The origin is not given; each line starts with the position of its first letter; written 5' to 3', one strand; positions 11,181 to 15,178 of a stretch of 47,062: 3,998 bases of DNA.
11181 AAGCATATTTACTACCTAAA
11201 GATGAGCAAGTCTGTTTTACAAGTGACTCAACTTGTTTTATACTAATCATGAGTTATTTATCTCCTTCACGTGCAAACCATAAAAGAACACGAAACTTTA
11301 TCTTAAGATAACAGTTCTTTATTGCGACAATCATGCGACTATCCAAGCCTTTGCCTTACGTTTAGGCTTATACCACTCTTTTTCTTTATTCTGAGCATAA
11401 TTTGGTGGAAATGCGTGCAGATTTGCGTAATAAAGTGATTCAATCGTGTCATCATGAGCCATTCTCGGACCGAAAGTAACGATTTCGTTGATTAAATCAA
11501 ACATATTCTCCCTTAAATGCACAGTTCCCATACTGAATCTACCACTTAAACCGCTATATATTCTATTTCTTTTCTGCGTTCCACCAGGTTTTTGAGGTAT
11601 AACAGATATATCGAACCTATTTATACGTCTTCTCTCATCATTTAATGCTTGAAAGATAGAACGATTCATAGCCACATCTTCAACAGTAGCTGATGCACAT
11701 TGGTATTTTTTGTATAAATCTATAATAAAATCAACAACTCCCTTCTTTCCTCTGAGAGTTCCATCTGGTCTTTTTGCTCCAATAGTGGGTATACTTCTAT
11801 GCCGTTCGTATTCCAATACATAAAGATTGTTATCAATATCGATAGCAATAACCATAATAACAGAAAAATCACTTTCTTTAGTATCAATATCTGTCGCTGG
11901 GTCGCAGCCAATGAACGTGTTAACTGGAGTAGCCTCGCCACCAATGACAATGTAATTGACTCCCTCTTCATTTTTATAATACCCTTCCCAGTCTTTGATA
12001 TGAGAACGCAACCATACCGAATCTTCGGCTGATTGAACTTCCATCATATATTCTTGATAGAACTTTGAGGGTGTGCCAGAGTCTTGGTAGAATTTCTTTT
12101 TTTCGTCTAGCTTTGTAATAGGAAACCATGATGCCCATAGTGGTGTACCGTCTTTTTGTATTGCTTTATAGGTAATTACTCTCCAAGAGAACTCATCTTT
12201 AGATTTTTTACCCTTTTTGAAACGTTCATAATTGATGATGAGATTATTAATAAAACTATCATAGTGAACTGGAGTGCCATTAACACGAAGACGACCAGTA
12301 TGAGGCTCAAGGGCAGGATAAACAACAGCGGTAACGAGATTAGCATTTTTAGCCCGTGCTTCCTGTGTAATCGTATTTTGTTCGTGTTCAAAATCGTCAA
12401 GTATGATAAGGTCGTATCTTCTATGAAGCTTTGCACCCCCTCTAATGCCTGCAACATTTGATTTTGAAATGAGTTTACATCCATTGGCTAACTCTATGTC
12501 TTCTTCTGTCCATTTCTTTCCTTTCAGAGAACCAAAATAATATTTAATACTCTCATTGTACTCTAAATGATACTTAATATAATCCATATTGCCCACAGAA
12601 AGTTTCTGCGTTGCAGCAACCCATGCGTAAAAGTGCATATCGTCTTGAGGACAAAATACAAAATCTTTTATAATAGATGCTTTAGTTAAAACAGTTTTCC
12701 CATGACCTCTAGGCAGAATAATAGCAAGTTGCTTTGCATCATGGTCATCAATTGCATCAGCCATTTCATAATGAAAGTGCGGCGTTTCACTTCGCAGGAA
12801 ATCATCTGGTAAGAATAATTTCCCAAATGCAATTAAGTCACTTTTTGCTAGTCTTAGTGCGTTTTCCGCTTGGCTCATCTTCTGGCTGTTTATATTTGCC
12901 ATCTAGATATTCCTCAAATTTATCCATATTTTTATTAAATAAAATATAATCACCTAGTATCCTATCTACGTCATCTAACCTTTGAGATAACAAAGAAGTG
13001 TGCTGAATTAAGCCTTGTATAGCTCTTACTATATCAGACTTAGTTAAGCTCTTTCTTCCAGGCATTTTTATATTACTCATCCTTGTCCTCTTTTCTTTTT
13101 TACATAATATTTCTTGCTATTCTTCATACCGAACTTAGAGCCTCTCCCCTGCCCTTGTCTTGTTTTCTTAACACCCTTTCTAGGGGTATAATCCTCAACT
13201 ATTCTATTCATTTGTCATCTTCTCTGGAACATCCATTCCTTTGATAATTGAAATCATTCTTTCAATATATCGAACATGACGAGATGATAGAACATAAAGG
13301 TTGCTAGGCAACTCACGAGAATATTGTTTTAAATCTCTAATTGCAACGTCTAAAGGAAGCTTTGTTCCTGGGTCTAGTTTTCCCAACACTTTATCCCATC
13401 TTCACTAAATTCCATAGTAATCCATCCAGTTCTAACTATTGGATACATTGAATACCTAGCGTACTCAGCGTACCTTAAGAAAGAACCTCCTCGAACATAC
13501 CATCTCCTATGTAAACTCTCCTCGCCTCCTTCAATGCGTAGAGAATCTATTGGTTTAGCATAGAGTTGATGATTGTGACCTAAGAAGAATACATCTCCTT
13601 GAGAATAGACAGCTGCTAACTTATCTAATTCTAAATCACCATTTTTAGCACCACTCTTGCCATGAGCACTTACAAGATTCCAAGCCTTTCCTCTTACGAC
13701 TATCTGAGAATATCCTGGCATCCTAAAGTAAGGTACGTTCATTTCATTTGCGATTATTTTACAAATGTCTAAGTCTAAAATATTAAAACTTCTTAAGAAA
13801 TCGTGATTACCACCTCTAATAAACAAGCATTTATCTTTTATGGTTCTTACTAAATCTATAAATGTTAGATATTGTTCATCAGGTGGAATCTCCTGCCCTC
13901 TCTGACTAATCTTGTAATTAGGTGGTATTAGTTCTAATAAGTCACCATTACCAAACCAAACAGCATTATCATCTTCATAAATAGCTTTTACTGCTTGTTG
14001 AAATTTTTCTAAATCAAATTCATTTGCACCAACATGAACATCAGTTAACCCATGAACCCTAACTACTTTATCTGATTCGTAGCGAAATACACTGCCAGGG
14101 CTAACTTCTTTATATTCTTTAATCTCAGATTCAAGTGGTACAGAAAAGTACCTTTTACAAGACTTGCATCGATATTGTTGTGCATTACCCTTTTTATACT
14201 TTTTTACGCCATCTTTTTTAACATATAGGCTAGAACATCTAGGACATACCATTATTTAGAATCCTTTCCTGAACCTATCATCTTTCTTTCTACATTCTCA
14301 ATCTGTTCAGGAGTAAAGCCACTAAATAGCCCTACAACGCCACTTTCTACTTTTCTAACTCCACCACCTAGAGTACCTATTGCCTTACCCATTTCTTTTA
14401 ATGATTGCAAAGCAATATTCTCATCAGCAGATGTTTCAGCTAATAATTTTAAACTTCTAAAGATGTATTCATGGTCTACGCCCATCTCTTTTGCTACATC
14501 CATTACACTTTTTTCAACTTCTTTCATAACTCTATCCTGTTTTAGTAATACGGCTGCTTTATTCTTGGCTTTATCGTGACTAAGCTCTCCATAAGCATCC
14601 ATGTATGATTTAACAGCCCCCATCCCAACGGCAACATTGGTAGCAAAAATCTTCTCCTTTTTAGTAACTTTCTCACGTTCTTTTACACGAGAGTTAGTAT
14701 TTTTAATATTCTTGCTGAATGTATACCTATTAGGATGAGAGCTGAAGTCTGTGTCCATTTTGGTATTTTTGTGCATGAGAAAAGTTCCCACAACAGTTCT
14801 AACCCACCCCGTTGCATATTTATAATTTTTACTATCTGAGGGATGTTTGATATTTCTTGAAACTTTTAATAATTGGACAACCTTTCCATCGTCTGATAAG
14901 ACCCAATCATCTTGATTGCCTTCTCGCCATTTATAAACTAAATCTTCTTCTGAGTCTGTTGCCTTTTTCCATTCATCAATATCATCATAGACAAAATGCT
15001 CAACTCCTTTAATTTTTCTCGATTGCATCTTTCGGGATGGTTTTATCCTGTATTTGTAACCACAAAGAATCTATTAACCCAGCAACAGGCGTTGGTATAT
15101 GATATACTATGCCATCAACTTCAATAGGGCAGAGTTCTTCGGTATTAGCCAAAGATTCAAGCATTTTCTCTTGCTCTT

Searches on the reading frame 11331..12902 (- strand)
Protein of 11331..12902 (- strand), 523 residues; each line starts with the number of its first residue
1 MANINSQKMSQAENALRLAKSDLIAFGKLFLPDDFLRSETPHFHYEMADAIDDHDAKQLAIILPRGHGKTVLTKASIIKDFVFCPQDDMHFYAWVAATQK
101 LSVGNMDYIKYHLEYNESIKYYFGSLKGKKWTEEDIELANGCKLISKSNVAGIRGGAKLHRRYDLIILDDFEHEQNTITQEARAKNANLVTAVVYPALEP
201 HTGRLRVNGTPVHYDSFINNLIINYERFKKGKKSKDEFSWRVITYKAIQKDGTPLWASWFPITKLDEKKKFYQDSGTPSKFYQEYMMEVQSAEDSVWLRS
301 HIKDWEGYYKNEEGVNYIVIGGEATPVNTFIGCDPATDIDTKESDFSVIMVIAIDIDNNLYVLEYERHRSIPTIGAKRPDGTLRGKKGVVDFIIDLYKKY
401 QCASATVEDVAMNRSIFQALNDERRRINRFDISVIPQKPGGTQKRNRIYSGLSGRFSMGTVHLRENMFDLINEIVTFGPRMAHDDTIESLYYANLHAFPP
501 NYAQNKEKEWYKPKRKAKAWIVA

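Call 19: search_protein_families(library=pfam, proteins=[window:11331-12902:-], max_evalue=0.01)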
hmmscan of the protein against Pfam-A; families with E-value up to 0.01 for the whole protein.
window:11331-12902:- (523 aa): 0 families

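Call 62: search_protein_families(library=phrogs, proteins=[window:11331-12902:-], max_evalue=0.001)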
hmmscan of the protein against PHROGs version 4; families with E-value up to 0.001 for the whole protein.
window:11331-12902:- (523 aa): 5 families
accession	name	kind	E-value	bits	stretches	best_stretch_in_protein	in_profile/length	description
phrog_38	-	head and packaging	1.5e-73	249.7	1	6-501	258-707/760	terminase large subunit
phrog_5573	-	head and packaging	7.4e-12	46.2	1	237-490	9-227/250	terminase large subunit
phrog_14112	-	unknown function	7e-08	33.2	1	46-187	88-236/247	-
phrog_4758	-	head and packaging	0.00022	21.7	1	6-251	3-239/243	terminase large subunit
phrog_20726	-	unknown function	0.00027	21.7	0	328-520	2-196/199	-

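Call 67: search_dna_similar(query=window:11331-12902:-, collection=phages, mode=protein, max_evalue=0.00001, max_rows=25)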
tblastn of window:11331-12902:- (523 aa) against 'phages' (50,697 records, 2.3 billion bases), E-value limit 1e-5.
Records with a match: 186; places in all: 186; records where one place covers at least 80% of the query: 50.
Best place of each record, by identity: <60% 186.
By first word of the organism name: Pseudomonas 80; Vibrio 16; Paenibacillus 13; Bacteriophage 8; Bacillus 8; Pectobacterium 6; Bacteroides 6; Alteromonas 5; Burkholderia 5; Roseobacter 4; and 23 more.
By host as written in the record: Pseudomonas aeruginosa 33; - 26; Pseudomonas aeruginosa PA14 17; Paenibacillus larvae 11; Vibrio cholerae 8; Alteromonas macleodii str. 'Balearic Sea AD45' 5; Vibrio parahaemolyticus RIMD2210633 4; Helicobacter pullorum 3; and 57 more.
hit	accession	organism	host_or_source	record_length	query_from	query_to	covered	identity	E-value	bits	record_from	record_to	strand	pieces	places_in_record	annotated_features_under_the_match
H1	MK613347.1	Roseobacter phage CRP-5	Rhodobacteraceae bacterium FZCC0040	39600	1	509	97%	24.0%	2e-12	76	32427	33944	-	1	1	terminase large subunit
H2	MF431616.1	Lentibacter phage vB_LenP_ICBM2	Lentibacter sp. SH36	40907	8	490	92%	25.1%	4e-11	72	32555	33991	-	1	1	terminase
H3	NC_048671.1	Lentibacter phage vB_LenP_ICBM2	Lentibacter sp. SH36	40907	8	490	92%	25.1%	4e-11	72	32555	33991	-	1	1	terminase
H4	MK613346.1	Roseobacter phage CRP-4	Rhodobacteraceae bacterium FZCC0023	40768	19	509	94%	24.6%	2e-10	70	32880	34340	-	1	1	terminase large subunit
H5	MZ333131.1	Erwinia phage Pecta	Erwinia sp.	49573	11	512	96%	23.6%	3e-8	62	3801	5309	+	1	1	terminase large subunit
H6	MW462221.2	Campylobacter phage CAM-P21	Campylobacter coli CAN 10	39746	13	497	93%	24.3%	4e-6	56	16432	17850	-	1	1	hypothetical protein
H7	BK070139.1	Bacteriophage sp.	Helicobacter pullorum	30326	19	519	96%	23.1%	7e-10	68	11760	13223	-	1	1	Phage protein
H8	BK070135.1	Bacteriophage sp.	Helicobacter pullorum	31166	19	519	96%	23.1%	1e-9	67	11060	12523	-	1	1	Phage protein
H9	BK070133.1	Bacteriophage sp.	Helicobacter pullorum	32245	19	519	96%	23.1%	2e-9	67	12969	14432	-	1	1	hypothetical protein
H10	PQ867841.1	phage T4S1-k141_502596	Crassostrea hongkongensis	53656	12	505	94%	23.3%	7e-7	58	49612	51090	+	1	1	terminase large subunit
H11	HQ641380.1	Enterobacter phage EcP1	Enterobacter cloacae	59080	22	490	90%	23.9%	2e-9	66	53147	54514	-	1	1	hypothetical protein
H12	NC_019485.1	Enterobacter phage EcP1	Enterobacter cloacae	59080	22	490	90%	23.9%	2e-9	66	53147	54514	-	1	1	hypothetical protein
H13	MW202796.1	Caudoviricetes sp.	Manatee Spring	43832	38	495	88%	24.0%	5e-15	84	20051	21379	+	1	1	terminase large subunit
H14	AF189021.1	Roseobacter phage SIO1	Rosebacter SIO67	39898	17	503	93%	22.5%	5e-8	62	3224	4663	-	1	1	gp4 | gp5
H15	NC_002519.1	Roseobacter phage SIO1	Rosebacter SIO67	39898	17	503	93%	22.5%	5e-8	62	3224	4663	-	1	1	gp4 | head-tail adaptor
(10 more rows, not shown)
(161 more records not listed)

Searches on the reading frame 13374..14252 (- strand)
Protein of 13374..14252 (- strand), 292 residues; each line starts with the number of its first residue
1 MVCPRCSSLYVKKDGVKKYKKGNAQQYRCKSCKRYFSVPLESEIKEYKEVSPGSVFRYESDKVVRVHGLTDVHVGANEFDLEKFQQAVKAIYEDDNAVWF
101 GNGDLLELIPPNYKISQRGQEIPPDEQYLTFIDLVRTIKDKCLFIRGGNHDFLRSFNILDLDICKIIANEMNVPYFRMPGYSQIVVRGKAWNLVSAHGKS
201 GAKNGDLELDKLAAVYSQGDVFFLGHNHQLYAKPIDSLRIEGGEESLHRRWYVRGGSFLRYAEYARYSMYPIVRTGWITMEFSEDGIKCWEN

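Call 19: search_protein_families(library=pfam, proteins=[window:13374-14252:-], max_evalue=0.01)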
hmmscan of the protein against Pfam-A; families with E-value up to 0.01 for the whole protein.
window:13374-14252:- (292 aa): 1 family
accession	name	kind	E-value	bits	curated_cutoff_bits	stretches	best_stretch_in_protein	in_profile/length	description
PF00149.33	Metallophos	-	0.00012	23.1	21.5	1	65-229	2-190/191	Calcineurin-like phosphoesterase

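Call 62: search_protein_families(library=phrogs, proteins=[window:13374-14252:-], max_evalue=0.001)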
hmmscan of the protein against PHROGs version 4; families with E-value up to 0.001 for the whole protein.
window:13374-14252:- (292 aa): 1 family
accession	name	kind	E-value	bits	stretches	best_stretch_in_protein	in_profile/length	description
phrog_7339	-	DNA, RNA and nucleotide metabolism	1.2e-24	88.1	1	57-266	23-233/263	DNA repair exonuclease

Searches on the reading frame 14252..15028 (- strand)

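Call 19: search_protein_families(library=pfam, proteins=[window:14252-15028:-], max_evalue=0.01)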
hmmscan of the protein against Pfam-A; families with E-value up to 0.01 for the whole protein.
window:14252-15028:- (258 aa): 1 family
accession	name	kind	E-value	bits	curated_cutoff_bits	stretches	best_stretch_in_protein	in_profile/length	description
PF03592.21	Terminase_2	-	7.8e-05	23.8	26.1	1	122-228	2-107/141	Terminase small subunit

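Call 62: search_protein_families(library=phrogs, proteins=[window:14252-15028:-], max_evalue=0.001)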
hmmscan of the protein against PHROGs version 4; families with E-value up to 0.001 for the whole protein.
window:14252-15028:- (258 aa): 2 families
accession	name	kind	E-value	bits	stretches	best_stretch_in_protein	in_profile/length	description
phrog_51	-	head and packaging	1.9e-07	32.1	1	88-207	64-174/261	terminase small subunit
phrog_2606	-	head and packaging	2.5e-06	28.1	1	62-190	34-157/310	terminase small subunit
